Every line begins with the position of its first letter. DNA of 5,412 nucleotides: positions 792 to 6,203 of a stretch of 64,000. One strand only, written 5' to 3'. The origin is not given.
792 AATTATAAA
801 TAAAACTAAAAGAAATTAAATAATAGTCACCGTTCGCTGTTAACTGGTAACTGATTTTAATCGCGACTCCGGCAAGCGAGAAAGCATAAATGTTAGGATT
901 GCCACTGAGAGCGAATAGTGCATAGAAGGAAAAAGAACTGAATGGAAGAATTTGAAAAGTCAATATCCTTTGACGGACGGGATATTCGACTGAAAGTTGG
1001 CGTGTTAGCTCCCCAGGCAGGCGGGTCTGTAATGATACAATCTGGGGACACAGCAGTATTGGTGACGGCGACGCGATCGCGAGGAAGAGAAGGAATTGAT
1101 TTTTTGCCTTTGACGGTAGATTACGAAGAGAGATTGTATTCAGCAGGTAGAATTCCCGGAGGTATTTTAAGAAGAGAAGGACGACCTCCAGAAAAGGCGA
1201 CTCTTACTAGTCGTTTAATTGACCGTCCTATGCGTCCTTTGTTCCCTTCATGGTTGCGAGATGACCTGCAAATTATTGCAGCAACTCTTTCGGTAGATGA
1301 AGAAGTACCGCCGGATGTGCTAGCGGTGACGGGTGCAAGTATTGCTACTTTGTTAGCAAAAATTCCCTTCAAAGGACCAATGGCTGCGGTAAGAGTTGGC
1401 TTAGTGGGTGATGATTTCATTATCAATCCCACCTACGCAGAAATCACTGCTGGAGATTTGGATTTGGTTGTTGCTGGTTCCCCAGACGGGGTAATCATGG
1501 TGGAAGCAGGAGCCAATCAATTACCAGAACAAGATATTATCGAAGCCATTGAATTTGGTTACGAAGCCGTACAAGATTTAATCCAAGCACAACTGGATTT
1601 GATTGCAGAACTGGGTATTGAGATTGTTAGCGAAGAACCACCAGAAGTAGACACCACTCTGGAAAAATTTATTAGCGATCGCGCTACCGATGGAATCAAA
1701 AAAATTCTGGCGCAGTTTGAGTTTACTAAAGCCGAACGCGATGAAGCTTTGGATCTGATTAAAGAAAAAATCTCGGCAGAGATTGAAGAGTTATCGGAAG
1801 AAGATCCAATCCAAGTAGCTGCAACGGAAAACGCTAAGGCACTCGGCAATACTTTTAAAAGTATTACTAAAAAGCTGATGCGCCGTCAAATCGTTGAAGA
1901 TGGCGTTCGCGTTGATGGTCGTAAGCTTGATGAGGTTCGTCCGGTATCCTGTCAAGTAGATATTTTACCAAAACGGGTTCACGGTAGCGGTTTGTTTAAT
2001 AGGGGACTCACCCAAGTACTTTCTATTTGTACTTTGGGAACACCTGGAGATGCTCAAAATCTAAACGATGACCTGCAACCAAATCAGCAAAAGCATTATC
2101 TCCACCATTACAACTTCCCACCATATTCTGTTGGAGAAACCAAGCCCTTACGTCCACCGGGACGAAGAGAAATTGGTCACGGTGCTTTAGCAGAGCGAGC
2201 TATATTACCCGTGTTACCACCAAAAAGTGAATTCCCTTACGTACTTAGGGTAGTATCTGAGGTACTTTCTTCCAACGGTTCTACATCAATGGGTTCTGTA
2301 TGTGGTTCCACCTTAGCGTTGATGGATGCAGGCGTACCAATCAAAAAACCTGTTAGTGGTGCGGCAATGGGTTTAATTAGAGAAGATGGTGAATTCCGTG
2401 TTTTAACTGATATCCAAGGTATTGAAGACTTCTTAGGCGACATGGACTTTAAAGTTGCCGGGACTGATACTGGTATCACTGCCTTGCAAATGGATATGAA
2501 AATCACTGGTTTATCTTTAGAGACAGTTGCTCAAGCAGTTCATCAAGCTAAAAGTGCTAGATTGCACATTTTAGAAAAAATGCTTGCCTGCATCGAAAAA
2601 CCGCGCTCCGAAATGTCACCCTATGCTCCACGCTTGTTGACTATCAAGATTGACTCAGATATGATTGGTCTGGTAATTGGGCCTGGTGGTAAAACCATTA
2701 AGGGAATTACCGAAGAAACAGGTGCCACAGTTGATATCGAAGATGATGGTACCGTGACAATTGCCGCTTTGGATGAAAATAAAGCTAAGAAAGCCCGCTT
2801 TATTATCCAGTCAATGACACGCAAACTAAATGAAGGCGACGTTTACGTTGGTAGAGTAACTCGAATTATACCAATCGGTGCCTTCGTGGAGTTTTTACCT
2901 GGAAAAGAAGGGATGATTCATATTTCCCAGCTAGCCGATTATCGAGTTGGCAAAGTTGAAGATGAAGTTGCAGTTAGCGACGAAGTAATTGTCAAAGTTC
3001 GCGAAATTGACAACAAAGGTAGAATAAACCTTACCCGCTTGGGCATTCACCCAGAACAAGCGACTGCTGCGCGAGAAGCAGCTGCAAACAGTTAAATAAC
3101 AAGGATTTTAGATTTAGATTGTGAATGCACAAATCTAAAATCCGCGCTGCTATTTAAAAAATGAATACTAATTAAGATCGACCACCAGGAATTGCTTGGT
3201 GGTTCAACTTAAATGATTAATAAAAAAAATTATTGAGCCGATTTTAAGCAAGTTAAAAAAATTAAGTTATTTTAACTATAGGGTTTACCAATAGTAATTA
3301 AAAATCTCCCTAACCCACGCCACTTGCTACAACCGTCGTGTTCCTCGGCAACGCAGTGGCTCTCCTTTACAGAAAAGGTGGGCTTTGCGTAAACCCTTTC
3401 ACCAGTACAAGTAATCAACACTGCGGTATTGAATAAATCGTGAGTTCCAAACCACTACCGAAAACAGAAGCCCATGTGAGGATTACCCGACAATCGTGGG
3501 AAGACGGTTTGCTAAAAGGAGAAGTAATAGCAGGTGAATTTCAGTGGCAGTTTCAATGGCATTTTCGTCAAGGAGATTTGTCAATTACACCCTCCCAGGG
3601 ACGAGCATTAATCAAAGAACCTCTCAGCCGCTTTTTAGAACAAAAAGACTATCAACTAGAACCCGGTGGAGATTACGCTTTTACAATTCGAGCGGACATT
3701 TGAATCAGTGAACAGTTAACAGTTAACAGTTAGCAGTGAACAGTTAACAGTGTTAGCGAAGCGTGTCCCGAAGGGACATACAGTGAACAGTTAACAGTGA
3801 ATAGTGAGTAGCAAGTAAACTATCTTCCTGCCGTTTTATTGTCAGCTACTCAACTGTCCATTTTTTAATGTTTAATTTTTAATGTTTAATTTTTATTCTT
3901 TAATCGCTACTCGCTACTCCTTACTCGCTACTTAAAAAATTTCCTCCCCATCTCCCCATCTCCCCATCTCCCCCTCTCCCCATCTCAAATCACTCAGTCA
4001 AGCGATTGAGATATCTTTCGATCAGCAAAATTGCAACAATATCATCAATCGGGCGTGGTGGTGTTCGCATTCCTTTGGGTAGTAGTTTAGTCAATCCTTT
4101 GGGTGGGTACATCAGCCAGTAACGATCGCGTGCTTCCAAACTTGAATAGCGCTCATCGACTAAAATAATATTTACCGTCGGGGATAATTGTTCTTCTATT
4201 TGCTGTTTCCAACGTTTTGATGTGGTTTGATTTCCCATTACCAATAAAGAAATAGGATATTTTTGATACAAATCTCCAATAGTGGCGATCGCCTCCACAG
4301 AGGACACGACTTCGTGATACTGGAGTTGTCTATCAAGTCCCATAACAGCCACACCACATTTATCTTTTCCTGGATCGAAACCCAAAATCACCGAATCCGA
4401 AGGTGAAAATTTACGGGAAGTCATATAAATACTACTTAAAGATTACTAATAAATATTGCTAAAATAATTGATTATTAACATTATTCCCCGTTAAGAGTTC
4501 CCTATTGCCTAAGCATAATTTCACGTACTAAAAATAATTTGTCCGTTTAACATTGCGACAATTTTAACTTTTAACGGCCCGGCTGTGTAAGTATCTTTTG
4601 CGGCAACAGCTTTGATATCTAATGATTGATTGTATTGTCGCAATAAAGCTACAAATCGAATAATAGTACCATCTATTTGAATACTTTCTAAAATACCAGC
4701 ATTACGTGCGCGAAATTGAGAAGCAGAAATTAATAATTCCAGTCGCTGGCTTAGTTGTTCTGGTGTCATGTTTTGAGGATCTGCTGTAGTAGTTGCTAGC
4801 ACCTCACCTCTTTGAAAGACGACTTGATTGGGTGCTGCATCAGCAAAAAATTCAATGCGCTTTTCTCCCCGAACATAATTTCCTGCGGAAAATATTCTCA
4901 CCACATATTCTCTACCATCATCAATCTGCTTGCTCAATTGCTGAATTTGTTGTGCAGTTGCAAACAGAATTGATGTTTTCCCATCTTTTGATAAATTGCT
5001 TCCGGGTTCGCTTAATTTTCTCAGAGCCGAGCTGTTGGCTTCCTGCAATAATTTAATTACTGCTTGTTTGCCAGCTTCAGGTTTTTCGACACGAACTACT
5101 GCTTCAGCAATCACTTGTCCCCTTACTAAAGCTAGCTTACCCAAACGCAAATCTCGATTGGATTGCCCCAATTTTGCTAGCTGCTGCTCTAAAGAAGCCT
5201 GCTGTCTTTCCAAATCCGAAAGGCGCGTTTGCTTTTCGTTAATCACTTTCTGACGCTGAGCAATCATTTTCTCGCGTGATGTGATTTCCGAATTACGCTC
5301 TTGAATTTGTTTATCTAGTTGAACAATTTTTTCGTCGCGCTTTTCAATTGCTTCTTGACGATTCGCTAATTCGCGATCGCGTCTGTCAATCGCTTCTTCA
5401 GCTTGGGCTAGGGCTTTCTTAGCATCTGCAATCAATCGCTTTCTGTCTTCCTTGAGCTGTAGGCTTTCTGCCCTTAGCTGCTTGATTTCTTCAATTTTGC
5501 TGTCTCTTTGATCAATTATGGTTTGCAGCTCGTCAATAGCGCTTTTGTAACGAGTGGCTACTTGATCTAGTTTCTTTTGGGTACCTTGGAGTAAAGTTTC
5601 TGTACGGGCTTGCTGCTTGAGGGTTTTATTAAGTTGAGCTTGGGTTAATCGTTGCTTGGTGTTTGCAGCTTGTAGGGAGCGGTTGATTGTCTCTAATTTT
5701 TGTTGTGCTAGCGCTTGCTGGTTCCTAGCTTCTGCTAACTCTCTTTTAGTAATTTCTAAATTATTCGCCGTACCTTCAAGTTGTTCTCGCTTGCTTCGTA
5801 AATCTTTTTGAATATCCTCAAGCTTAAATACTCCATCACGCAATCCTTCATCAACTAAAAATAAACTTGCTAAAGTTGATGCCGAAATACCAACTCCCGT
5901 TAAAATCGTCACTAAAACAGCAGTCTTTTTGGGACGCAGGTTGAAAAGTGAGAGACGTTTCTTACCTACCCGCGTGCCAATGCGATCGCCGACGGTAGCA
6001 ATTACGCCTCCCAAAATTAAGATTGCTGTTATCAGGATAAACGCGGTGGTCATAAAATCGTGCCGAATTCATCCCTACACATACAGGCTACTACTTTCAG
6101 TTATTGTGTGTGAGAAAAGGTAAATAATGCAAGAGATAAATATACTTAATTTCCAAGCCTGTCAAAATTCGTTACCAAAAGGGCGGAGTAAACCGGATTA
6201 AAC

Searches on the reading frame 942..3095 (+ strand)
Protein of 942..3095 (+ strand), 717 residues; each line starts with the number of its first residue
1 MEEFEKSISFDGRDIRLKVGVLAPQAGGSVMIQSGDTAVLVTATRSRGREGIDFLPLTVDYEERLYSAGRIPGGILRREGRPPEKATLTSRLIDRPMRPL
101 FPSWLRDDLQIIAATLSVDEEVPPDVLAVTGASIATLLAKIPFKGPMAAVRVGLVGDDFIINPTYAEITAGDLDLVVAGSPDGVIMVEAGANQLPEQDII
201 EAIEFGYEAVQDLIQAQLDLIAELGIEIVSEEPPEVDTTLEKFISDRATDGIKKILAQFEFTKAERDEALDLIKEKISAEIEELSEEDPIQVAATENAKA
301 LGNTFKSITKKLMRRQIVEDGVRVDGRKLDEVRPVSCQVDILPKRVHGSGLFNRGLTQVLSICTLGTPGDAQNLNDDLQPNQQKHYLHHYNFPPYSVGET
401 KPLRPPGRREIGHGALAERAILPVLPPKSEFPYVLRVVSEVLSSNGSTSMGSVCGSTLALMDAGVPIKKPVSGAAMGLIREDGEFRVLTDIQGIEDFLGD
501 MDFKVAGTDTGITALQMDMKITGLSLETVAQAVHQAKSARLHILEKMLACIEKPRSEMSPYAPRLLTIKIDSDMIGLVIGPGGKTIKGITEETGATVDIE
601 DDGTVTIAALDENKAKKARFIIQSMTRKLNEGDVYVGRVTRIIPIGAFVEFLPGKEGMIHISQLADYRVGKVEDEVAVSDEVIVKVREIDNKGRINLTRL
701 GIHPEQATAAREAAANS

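Call 9: search_protein_families(library=pfam, proteins=[window:942-3095:+], max_evalue=0.001)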
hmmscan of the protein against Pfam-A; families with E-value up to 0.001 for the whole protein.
window:942-3095:+ (717 aa): 6 families
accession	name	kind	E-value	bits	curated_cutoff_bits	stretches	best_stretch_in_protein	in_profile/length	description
PF01138.27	RNase_PH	-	3.6e-50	170.2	25.5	2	12-142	2-130/130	3' exoribonuclease family, domain 1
PF03725.20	RNase_PH_C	-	3.8e-23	81.7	20.8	2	145-209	1-67/67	3' exoribonuclease family, domain 2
PF03726.19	PNPase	-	6e-16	59.1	24.6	1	240-328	2-81/81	Polyribonucleotide nucleotidyltransferase, RNA binding domain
PF00575.29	S1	-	2.2e-15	57.2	22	1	628-698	1-72/74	S1 RNA binding domain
PF00013.35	KH_1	-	1.7e-13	50.6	21.5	1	567-623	3-65/66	KH domain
PF22675.2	KH-I_KHDC4-BBP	-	1.6e-05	25.1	30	1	573-610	6-43/76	KHDC4/BBP-like, KH-domain type I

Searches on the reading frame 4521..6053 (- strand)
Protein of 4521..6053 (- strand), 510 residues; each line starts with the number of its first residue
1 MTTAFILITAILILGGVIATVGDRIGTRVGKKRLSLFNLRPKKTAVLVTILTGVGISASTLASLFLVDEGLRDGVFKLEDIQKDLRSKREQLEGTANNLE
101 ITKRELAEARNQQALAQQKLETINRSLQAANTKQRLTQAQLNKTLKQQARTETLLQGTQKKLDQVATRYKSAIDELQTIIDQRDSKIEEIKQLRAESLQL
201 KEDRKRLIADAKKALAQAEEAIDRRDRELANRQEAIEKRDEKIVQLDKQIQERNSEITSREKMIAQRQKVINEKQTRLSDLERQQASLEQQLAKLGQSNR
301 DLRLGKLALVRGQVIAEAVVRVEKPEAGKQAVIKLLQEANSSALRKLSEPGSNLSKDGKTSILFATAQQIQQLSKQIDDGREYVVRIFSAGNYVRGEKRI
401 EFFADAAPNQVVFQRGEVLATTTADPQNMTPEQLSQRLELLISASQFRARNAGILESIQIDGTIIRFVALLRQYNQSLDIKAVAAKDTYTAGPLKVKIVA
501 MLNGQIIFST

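Call 9: search_protein_families(library=pfam, proteins=[window:4521-6053:-], max_evalue=0.001)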
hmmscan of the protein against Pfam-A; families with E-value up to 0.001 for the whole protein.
window:4521-6053:- (510 aa): 1 family
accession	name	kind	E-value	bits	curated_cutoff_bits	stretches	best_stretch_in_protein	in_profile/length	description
PF11283.13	DUF3084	-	7.5e-32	109.6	25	1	4-79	1-76/77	Protein of unknown function (DUF3084)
